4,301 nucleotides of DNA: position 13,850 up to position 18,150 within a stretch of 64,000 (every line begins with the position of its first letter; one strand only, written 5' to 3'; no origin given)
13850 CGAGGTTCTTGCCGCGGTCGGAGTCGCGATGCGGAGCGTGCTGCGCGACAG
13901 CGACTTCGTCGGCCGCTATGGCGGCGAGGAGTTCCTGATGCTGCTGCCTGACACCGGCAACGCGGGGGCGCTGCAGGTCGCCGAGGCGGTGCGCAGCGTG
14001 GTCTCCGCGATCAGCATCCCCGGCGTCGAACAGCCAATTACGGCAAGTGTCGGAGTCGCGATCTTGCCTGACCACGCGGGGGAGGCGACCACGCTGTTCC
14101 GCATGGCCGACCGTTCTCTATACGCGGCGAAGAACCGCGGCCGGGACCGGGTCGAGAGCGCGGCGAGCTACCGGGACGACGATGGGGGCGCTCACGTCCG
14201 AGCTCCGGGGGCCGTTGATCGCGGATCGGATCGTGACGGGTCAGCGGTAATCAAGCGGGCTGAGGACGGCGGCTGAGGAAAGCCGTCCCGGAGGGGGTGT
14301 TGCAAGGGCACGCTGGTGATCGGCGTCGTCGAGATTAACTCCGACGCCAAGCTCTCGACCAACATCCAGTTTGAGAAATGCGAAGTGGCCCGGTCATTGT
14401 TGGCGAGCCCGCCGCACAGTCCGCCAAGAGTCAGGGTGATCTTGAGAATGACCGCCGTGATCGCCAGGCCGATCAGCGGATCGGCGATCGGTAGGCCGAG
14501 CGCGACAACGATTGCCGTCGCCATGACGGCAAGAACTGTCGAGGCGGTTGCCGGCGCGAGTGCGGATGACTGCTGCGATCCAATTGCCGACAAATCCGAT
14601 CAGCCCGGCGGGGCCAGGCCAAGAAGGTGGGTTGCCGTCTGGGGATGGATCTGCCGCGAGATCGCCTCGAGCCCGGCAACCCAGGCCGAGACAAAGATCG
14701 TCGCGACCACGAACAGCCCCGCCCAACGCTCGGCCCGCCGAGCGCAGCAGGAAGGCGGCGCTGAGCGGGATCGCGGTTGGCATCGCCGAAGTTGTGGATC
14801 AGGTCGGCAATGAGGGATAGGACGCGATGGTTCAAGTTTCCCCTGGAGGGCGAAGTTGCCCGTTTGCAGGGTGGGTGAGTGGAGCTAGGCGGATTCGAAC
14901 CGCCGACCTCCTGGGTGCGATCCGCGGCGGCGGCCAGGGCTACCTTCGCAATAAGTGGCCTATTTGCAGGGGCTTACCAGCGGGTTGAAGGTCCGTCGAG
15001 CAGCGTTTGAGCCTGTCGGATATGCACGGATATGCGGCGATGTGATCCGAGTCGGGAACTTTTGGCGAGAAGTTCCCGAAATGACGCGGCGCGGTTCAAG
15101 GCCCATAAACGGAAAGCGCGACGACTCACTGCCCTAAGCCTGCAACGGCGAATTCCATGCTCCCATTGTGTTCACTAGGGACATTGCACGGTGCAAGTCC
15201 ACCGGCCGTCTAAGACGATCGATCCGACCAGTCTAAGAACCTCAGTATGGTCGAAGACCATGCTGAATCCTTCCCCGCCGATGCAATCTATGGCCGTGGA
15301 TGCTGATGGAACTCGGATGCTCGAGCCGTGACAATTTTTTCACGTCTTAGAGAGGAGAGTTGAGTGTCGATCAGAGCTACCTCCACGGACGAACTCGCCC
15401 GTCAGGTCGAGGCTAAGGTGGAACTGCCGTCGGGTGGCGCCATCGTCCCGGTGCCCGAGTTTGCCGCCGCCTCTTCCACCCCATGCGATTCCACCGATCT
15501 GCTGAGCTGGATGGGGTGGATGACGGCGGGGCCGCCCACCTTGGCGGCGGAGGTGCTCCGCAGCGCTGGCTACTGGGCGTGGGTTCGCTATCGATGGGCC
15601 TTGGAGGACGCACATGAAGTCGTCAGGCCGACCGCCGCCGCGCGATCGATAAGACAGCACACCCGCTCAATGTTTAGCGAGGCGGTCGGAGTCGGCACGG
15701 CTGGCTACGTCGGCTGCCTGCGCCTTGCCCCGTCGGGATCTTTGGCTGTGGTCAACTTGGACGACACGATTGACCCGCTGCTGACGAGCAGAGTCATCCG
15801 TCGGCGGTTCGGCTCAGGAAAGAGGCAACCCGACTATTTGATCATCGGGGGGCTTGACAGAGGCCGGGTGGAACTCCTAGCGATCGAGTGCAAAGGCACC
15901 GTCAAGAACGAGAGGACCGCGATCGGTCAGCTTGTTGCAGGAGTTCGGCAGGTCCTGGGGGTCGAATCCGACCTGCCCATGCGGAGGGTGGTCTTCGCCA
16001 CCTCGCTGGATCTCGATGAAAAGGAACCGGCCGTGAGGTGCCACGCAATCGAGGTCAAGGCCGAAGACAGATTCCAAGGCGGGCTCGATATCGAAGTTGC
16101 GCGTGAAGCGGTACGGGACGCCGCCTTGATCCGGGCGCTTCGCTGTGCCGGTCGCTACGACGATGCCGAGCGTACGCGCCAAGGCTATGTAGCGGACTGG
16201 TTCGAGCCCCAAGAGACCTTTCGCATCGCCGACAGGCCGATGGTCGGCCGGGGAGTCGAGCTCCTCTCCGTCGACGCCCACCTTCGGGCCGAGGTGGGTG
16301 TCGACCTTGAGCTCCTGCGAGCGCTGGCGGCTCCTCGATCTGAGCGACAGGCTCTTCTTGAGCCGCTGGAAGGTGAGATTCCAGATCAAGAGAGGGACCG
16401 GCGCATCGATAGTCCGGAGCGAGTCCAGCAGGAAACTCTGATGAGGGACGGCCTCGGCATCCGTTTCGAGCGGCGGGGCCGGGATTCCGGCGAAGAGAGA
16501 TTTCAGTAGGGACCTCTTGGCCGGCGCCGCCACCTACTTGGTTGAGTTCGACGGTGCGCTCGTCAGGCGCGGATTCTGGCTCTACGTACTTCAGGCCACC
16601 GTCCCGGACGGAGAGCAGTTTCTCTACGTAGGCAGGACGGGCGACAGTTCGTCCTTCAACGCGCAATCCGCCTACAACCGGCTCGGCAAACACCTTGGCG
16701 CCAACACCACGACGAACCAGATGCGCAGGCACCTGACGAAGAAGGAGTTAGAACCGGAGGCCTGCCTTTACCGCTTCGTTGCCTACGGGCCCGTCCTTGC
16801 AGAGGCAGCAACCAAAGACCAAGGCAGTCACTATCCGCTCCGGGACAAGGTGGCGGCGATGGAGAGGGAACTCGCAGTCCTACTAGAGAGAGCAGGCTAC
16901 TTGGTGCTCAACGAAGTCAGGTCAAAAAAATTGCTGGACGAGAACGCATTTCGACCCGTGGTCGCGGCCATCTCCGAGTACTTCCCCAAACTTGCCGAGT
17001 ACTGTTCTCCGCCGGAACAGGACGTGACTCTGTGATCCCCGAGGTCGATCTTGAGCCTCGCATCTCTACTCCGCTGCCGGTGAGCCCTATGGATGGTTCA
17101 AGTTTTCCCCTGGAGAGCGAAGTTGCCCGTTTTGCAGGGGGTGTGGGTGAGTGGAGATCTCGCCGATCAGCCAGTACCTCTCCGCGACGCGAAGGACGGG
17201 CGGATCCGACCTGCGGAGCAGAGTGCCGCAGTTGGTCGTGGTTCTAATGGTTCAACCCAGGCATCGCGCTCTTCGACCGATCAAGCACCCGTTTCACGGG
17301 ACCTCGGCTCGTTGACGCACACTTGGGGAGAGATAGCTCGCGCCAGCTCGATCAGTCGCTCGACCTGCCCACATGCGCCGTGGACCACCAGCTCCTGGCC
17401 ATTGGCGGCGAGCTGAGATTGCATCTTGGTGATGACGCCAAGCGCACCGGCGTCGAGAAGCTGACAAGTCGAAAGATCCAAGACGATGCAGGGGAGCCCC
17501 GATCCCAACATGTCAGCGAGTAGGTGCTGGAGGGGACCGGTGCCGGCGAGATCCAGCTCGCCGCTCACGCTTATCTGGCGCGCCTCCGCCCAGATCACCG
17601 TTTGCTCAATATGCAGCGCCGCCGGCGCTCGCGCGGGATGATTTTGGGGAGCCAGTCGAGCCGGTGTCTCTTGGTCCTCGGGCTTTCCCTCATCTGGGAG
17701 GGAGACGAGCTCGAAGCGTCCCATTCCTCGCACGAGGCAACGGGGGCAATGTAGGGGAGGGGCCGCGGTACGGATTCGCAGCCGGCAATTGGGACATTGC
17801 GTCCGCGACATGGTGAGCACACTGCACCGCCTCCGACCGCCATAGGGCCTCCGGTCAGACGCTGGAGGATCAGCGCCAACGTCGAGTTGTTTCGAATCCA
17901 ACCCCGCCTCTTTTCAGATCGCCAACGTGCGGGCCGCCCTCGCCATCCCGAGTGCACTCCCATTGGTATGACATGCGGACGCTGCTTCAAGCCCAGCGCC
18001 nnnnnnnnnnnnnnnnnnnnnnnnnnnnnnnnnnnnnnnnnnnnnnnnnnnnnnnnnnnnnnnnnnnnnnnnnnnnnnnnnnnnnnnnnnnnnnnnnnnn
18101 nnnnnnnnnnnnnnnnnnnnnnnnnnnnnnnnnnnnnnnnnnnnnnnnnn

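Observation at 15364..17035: Cassette 1 cargo: uncharacterised PD-(D/E)xK-like protein plus GIY-YIG-like protein operon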

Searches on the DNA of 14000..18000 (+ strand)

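Call 65: search_rna_families(source=window, start=14000, end=18000, threshold=evalue, max_evalue=1)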
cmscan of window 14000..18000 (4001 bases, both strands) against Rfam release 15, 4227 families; matches with E-value up to 1: 3.
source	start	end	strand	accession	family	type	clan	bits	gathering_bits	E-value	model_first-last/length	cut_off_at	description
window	16153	16234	+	RF01274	sR45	Gene; snRNA; snoRNA; CD-box;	-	27.7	40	0.0017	1-55/55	no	Small nucleolar RNA sR45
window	14879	14943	+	RF04354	Plastid-ycf2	Cis-reg;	-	24.1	65.7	0.091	1-75/75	no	Plastid-ycf2 5UTR RNA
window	14855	14904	-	RF01851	cyano_tmRNA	Gene;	CL00001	14.6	70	0.61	62-106/288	no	Cyanobacteria transfer-messenger RNA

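Call 105: search_dna_similar(query=L104:8001-9191:+, collection=ecoli_genomes, mode=distant, max_rows=8)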
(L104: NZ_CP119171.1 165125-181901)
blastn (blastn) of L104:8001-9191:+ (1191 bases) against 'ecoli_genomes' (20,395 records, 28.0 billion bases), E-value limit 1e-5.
No match.
